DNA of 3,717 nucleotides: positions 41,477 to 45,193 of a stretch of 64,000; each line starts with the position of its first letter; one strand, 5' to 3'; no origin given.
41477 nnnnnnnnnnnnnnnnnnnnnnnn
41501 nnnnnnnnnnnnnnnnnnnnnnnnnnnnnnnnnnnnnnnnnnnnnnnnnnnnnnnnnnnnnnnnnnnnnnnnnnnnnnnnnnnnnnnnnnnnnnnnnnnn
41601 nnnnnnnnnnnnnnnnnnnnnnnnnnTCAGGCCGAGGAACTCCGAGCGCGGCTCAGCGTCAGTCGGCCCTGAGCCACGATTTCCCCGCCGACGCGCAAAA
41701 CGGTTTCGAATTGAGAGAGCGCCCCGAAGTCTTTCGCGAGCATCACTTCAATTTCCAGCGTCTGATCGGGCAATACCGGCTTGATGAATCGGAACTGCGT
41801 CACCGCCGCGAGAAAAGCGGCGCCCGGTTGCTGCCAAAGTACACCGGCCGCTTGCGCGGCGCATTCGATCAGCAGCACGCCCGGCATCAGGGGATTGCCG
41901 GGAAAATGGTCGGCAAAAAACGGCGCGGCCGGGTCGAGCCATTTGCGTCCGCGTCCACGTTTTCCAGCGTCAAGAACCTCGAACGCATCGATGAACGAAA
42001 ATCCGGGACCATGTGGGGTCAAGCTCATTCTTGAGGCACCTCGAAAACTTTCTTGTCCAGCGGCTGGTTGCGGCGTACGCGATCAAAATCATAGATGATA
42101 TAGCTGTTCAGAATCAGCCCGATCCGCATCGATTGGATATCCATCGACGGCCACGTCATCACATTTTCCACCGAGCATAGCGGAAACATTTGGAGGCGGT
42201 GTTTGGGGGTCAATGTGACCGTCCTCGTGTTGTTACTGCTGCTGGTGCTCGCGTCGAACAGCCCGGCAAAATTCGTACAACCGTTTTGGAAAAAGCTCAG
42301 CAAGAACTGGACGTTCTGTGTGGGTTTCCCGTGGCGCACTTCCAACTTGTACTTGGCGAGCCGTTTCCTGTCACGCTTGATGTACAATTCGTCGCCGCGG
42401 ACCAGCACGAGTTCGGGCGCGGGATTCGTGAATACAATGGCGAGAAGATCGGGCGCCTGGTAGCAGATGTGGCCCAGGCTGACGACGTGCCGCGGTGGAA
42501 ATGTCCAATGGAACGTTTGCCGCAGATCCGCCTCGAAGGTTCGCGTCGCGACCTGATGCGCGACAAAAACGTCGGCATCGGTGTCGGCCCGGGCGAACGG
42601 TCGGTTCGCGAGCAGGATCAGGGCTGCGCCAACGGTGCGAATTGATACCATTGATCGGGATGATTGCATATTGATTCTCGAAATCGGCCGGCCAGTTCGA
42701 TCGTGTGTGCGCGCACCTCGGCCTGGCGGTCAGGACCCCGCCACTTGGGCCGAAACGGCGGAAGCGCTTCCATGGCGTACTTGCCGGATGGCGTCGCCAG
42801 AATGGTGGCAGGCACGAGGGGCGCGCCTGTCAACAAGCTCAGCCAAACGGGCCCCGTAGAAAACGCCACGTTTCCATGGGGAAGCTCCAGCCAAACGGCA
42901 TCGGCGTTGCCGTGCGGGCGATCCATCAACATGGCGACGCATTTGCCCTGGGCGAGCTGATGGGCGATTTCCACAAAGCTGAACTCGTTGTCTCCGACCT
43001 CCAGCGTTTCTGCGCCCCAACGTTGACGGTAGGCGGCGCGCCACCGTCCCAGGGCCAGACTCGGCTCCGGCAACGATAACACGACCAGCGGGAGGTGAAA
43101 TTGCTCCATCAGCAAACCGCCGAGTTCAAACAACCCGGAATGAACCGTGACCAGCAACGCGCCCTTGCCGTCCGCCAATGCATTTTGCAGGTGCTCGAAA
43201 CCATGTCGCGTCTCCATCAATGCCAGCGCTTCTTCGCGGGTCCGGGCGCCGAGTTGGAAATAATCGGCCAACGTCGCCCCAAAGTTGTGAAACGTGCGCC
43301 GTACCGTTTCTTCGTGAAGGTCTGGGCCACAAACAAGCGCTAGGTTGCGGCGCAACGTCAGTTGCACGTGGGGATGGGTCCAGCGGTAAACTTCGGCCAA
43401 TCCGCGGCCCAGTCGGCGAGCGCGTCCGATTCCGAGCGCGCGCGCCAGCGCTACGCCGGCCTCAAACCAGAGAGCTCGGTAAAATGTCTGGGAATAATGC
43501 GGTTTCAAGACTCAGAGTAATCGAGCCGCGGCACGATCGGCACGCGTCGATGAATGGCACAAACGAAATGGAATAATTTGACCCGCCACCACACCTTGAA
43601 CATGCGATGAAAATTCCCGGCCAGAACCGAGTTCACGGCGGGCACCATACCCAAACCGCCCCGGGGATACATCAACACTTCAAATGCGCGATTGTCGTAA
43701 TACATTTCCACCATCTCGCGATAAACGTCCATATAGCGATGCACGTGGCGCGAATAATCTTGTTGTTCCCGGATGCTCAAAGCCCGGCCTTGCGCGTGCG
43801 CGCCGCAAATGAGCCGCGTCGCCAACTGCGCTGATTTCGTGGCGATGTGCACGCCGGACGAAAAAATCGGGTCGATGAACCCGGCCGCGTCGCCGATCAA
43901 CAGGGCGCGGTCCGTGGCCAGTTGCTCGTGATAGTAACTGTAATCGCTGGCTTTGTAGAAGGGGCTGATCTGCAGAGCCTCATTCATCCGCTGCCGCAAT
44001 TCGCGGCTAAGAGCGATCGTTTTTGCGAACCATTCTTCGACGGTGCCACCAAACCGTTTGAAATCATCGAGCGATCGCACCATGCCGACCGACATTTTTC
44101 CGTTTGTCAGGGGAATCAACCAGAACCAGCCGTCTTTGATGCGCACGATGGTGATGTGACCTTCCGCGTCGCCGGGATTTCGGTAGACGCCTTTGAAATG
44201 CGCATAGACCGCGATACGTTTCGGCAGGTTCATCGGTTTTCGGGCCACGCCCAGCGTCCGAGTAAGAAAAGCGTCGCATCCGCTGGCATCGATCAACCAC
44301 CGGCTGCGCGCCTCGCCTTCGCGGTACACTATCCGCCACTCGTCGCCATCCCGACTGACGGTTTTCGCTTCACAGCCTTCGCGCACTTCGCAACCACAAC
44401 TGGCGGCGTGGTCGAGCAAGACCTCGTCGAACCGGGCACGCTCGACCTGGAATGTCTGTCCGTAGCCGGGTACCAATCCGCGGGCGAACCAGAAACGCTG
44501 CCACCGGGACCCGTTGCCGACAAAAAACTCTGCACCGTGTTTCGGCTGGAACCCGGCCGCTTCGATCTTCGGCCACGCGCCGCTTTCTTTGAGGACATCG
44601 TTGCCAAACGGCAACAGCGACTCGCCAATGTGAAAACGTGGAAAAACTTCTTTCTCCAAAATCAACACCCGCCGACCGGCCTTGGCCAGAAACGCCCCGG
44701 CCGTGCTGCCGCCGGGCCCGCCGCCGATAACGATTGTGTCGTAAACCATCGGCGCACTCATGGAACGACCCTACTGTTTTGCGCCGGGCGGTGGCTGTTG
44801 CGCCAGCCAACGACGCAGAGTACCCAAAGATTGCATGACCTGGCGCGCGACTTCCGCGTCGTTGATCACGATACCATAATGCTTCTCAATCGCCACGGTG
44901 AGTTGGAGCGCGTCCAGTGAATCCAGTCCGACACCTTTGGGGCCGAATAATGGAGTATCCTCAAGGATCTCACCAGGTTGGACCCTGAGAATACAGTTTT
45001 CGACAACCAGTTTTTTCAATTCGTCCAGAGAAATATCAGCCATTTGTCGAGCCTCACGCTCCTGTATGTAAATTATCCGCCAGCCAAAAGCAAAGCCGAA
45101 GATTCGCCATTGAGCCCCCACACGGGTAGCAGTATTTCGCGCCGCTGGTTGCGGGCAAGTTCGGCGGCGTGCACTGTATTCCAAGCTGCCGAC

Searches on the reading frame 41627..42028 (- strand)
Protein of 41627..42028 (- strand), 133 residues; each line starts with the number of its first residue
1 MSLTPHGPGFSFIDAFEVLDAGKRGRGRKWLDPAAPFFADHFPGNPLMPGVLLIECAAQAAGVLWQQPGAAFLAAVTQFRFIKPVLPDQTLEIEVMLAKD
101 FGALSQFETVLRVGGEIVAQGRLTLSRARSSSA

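Call 52: search_protein_families(library=pfam, proteins=[window:41627-42028:-], max_evalue=1)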
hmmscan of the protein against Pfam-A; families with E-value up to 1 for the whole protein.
window:41627-42028:- (133 aa): 6 families
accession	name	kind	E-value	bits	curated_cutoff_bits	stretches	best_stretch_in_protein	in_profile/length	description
PF07977.19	FabA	-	3.1e-16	59.7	23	1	5-121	2-137/138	FabA-like domain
PF22818.2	ApeI-like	-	1.3e-06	29.1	28.5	1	30-105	21-94/119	ApeI dehydratase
PF21089.3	PKS_DH_N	-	0.00035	20.9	27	1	30-99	21-90/103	Polyketide synthase dehydratase domain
PF01575.25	MaoC_dehydratas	-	0.0086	16.1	27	1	63-96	65-100/123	MaoC like domain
PF03756.19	AfsA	-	0.12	12.9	24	1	31-93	29-94/133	A-factor biosynthesis hotdog domain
PF03061.28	4HBT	-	0.18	12.6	20.6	1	63-97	27-56/79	Thioesterase superfamily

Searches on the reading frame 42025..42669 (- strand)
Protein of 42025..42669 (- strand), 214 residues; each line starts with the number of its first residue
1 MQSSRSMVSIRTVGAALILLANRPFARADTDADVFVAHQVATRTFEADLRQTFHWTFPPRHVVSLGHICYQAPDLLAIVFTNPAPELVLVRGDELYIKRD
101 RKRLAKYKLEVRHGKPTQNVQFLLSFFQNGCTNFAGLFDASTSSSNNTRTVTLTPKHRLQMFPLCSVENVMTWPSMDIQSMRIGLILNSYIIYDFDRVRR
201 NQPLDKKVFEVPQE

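Call 6: search_protein_families(library=pfam, proteins=[window:42025-42669:-], max_evalue=0.001)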
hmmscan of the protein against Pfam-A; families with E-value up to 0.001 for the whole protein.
window:42025-42669:- (214 aa): 0 families

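Call 10: search_protein_families(library=pfam, proteins=[window:42025-42669:-], max_evalue=10)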
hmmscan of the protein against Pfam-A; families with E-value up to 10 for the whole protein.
window:42025-42669:- (214 aa): 1 family
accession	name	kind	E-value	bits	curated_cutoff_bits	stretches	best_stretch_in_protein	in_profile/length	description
PF03548.22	LolA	-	0.0092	16.2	23.6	1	42-210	3-163/165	Outer membrane lipoprotein carrier protein LolA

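Call 19: search_protein_families(library=ncbifam, proteins=[window:42025-42669:-], max_evalue=0.001)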
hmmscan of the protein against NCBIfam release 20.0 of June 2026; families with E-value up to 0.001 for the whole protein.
window:42025-42669:- (214 aa): 2 families
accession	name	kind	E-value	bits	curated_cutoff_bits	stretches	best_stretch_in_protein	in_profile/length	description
NF053544.1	LolA2_flexi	equivalog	4.6e-12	45.7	125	1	37-210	37-207/208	flexirubin biosynthesis/transport protein LolA2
TIGR00547.2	lolA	equivalog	0.00053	19.5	112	0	17-210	7-190/202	outer membrane lipoprotein periplasmic chaperone LolA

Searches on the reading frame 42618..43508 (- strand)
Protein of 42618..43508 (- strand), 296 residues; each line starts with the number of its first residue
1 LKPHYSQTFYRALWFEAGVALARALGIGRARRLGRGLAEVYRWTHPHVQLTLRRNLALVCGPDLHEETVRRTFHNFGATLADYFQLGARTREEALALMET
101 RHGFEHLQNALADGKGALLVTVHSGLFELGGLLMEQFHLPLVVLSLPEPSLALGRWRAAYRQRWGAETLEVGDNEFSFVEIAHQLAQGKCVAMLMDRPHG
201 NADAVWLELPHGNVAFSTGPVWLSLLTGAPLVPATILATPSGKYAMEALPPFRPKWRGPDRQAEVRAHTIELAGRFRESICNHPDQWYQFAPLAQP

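Call 6: search_protein_families(library=pfam, proteins=[window:42618-43508:-], max_evalue=0.001)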
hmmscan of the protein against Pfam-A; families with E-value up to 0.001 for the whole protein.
window:42618-43508:- (296 aa): 1 family
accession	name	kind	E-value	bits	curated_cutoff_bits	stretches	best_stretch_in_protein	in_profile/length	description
PF03279.18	Lip_A_acyltrans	-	2.4e-27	96.3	22.3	1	2-290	5-289/295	Bacterial lipid A biosynthesis acyltransferase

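Call 19: search_protein_families(library=ncbifam, proteins=[window:42618-43508:-], max_evalue=0.001)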
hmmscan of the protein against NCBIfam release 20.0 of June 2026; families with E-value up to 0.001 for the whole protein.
window:42618-43508:- (296 aa): 11 families
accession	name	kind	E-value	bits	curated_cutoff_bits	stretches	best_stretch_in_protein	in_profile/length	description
NF005919.0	PRK07920.1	equivalog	4e-25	88.5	209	1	13-289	13-288/311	phosphatidylinositol mannoside acyltransferase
NF006270.0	PRK08419.1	equivalog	1.7e-13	50.5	248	1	45-290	40-284/298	lipid A biosynthesis lauroyl acyltransferase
NF006487.0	PRK08905.1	equivalog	3.7e-13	49.2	281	1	21-242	9-226/290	lysophospholipid acyltransferase family protein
TIGR02207.1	lipid_A_htrB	subfamily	7e-11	42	297.8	1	13-261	15-262/303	LpxL/LpxP family Kdo(2)-lipid IV(A) lauroyl/palmitoleoyl acyltransferase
NF005120.0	PRK06553.1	equivalog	4.2e-09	36.2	273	1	68-288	82-300/308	lipid A biosynthesis lauroyl acyltransferase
NF004191.0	PRK05646.1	equivalog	1.4e-08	34.3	491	1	6-139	11-147/310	lipid A biosynthesis lauroyl acyltransferase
NF005340.0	PRK06860.1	subfamily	1.1e-05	24.8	398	1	24-256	33-264/309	lipid A biosynthesis lauroyl acyltransferase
TIGR02208.1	lipid_A_msbB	equivalog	2.2e-05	23.9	336.05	1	60-212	64-216/305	lauroyl-Kdo(2)-lipid IV(A) myristoyltransferase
NF005952.0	PRK08025.1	equivalog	4.4e-05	22.8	517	1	25-239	32-244/306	kdo(2)-lipid IV(A) palmitoleoyltransferase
NF006438.0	PRK08734.1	equivalog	0.00034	19.7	363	1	25-134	20-132/305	lauroyl acyltransferase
NF004190.0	PRK05645.1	equivalog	0.0004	19.6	377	1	51-129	45-126/295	lysophospholipid acyltransferase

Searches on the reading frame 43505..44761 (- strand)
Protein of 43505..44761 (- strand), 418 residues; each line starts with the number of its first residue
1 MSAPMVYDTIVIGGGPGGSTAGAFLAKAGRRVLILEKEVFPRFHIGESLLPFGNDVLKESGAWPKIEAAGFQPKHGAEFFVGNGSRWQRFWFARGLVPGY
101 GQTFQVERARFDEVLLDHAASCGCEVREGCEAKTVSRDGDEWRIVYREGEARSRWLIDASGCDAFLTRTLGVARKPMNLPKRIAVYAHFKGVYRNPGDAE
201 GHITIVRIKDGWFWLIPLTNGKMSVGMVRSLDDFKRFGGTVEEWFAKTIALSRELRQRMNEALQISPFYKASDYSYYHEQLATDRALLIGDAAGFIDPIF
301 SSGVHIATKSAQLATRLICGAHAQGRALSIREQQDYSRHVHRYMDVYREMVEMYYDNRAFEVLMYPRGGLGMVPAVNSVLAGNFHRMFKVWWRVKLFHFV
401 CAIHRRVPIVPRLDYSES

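Call 6: search_protein_families(library=pfam, proteins=[window:43505-44761:-], max_evalue=0.001)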
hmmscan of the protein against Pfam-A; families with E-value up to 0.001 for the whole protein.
window:43505-44761:- (418 aa): 7 families
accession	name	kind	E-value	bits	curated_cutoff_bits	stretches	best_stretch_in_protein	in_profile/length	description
PF04820.20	Trp_halogenase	-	1.3e-25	90.6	21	2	102-356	151-387/458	Tryptophan halogenase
PF01494.25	FAD_binding_3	-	2.5e-18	66.9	22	1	8-317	3-318/349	FAD binding domain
PF01266.30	DAO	-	1.5e-09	38.3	27.9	1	101-263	141-297/353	FAD dependent oxidoreductase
PF13450.12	NAD_binding_8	-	1.9e-06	28.5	21.9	1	11-38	1-28/68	NAD(P)-binding Rossmann-like domain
PF00890.30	FAD_binding_2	-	3.2e-05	23.8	20.4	1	8-40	1-33/414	FAD binding domain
PF12831.13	FAD_oxidored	-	0.0001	22.2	27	1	8-38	1-31/416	FAD dependent oxidoreductase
PF07992.20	Pyr_redox_2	-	0.00031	20.7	26.1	1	7-41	1-36/291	Pyridine nucleotide-disulphide oxidoreductase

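Call 19: search_protein_families(library=ncbifam, proteins=[window:43505-44761:-], max_evalue=0.001)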
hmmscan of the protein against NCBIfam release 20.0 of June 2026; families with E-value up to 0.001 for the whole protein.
window:43505-44761:- (418 aa): 51 families (the best 25 are shown)
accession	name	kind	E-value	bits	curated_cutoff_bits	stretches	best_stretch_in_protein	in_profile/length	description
NF033113.0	halo_ClmS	equivalog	7.3e-56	189.8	900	1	9-356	5-351/570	chloramphenicol-biosynthetic FADH2-dependent halogenase CmlS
TIGR02032.1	GG-red-SF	subfamily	5.1e-39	134.7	158.8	1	7-318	1-297/297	geranylgeranyl reductase family protein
NF049967.1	QhpG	equivalog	1.1e-37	129.9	240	1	10-320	2-288/423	flavin-dependent monooxygenase QhpG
NF038171.1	maturase_LodB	equivalog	3.5e-30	105.3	400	1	8-357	1-347/361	lysine-epsilon-oxidase maturase LodB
NF038174.1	maturase_GoxB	equivalog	1.6e-21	76.7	400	1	8-358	2-347/358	glycine oxidase maturase GoxB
TIGR02023.1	BchP-ChlP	subfamily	1.5e-16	60.4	343.3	2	106-357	89-338/388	geranylgeranyl diphosphate reductase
NF045655.1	MkRedMenJ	equivalog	5.9e-15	55.1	700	1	8-339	6-335/406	menaquinone reductase MenJ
NF033145.1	rif_monoox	equivalog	2.1e-13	49.9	800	1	8-310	2-295/472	rifampin monooxygenase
NF006593.0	PRK09126.1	equivalog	4e-12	45.7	420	1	6-356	4-358/393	5-demethoxyubiquinol-8 5-hydroxylase UbiM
NF041160.1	DGGPL_Thplmales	equivalog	6e-12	45.2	780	1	6-355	3-335/396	digeranylgeranylglycerophospholipid reductase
NF005313.0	PRK06847.1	subfamily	1.2e-11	44.2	372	1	7-153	5-151/375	hypothetical protein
TIGR01988.1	Ubi-OHases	subfamily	2e-11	43.4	224.65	1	8-348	1-343/387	ubiquinone biosynthesis hydroxylase, UbiH/UbiF/VisC/COQ6 family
NF005691.0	PRK07494.1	equivalog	5.6e-11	41.6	459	2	107-359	110-352/404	UbiH/UbiF family hydroxylase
NF041385.1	Dggglyphlred_Halo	equivalog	6e-10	38.2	700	1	107-357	93-346/405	digeranylgeranylglycerophospholipid reductase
NF041080.1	DGGGPL_reductase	equivalog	4.2e-09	35.8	580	1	7-326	2-319/447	digeranylgeranylglycerophospholipid reductase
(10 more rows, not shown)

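Call 43: search_solved_structures(query=window:43505-44761:-, max_evalue=1e-10, show_alignments=2)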
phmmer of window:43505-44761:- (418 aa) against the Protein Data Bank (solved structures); distinct sequences matched with E-value up to 1e-10: 16.
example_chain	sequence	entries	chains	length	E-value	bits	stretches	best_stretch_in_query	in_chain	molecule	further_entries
3e1t_A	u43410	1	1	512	4.5e-54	186.9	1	3-357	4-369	Halogenase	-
7fco_A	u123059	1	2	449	6.8e-53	183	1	7-356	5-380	ChlB4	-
5dbj_E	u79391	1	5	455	2.8e-51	177.7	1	7-356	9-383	FADH2-dependent halogenase PltA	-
8zop_A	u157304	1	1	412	2.8e-49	171.1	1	6-357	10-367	Halogenase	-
5buk_A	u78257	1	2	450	9.4e-49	169.4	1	7-356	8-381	FADH2-dependent halogenase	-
3nix_A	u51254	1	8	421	5.7e-47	163.5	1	8-365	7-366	Flavoprotein/dehydrogenase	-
3i3l_A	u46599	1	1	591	3e-46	161.1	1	10-355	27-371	Alkylhalidase CmlS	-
5bul_A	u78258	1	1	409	7.1e-43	150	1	6-319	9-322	flavin-dependent halogenase triple mutant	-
5bva_A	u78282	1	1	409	1.2e-41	145.9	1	6-319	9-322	flavin-dependent halogenase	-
8gu0_A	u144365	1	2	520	3.8e-34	121.3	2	147-325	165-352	Non-heme halogenase radH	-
7xgb_A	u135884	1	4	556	1.2e-17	66.9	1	6-307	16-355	Tetracycline 7-halogenase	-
7v0b_A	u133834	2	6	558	1.3e-17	66.8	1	6-307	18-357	Tetracycline 7-halogenase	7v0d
6bzt_A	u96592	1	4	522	1.4e-15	60.1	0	6-56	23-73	Halogenase PltM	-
6bza_A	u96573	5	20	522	1.6e-15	59.9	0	6-56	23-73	Halogenase PltM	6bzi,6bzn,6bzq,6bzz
5kow_A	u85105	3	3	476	1.8e-12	49.8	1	6-174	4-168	Pentachlorophenol 4-monooxygenase | Putative rifampin monooxygenase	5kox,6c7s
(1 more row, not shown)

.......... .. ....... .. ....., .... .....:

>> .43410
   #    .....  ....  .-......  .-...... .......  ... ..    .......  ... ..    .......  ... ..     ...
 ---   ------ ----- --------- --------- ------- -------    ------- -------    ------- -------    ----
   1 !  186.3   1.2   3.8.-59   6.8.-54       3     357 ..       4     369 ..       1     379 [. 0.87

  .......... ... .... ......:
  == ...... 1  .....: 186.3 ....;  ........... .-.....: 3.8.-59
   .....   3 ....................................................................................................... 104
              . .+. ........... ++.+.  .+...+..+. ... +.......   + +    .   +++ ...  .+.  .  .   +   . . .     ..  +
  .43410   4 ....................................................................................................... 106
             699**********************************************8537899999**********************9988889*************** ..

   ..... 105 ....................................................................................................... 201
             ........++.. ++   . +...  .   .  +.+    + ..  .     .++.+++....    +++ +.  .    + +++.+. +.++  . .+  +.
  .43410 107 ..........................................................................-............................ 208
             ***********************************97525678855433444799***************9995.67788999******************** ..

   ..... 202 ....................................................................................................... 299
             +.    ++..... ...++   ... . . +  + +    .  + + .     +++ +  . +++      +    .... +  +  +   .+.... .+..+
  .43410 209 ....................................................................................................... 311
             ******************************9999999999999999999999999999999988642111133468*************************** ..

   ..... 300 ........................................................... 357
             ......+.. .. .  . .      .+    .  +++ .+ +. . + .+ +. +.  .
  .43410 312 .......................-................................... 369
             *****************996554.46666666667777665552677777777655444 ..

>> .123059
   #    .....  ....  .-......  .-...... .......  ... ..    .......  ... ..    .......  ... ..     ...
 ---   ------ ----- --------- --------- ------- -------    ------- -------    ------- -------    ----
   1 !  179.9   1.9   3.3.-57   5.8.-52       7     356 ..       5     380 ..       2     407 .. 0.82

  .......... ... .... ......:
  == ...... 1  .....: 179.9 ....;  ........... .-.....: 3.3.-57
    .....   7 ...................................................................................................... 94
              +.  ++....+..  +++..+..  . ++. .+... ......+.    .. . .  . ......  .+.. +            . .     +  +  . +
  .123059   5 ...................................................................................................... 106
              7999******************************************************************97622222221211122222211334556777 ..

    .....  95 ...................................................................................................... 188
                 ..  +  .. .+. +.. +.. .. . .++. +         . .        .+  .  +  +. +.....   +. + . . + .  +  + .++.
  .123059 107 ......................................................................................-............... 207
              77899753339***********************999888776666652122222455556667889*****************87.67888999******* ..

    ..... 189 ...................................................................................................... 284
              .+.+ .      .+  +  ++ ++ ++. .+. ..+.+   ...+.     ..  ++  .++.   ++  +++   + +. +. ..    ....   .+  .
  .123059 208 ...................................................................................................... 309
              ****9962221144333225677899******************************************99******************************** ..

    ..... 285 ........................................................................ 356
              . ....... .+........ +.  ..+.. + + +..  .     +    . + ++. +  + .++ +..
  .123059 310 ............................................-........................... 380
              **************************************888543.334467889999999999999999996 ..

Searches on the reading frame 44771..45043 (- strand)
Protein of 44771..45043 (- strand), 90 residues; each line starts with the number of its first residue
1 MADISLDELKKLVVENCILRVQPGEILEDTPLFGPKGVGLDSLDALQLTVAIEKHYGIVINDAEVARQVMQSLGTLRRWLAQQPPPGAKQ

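Call 6: search_protein_families(library=pfam, proteins=[window:44771-45043:-], max_evalue=0.001)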
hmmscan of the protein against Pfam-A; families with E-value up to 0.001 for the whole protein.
window:44771-45043:- (90 aa): 1 family
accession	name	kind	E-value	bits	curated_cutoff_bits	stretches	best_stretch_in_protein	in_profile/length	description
PF00550.31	PP-binding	-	1.4e-07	32.1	20.8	1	18-66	10-55/67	Phosphopantetheine attachment site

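Call 19: search_protein_families(library=ncbifam, proteins=[window:44771-45043:-], max_evalue=0.001)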
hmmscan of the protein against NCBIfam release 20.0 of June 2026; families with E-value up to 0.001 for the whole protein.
window:44771-45043:- (90 aa): 9 families
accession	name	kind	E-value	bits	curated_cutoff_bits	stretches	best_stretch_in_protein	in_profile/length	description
NF006617.0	PRK09184.1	subfamily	6.2e-13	48.6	70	1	7-82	16-92/96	phosphopantetheine-binding protein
NF005480.0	PRK07081.1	equivalog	1.2e-08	34.7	72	1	8-81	4-74/83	acyl carrier protein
NF058660.1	cispen_ACP_AmcB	equivalog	1.1e-07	31.9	80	1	7-79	4-74/80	cispentacin biosynthesis acyl carrier protein AmcB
NF002151.0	PRK00982.1-5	equivalog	1.3e-05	25.2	92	1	1-64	1-59/78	acyl carrier protein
NF002148.0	PRK00982.1-2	subfamily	1.7e-05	24.6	71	1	6-65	6-61/79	acyl carrier protein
NF052616.1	ACP_for_OlsHI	equivalog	2.4e-05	24.6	130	1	8-72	7-69/83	ornithine lipid biosynthesis acyl carrier protein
NF005798.0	PRK07639.1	equivalog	2.9e-05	24.4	100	1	39-84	37-82/91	petrobactin biosynthesis protein AsbD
TIGR00517.1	acyl_carrier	equivalog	3.6e-05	23.6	70.45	1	7-64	6-59/77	acyl carrier protein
NF002149.0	PRK00982.1-3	equivalog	0.00011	22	106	1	7-65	6-60/78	acyl carrier protein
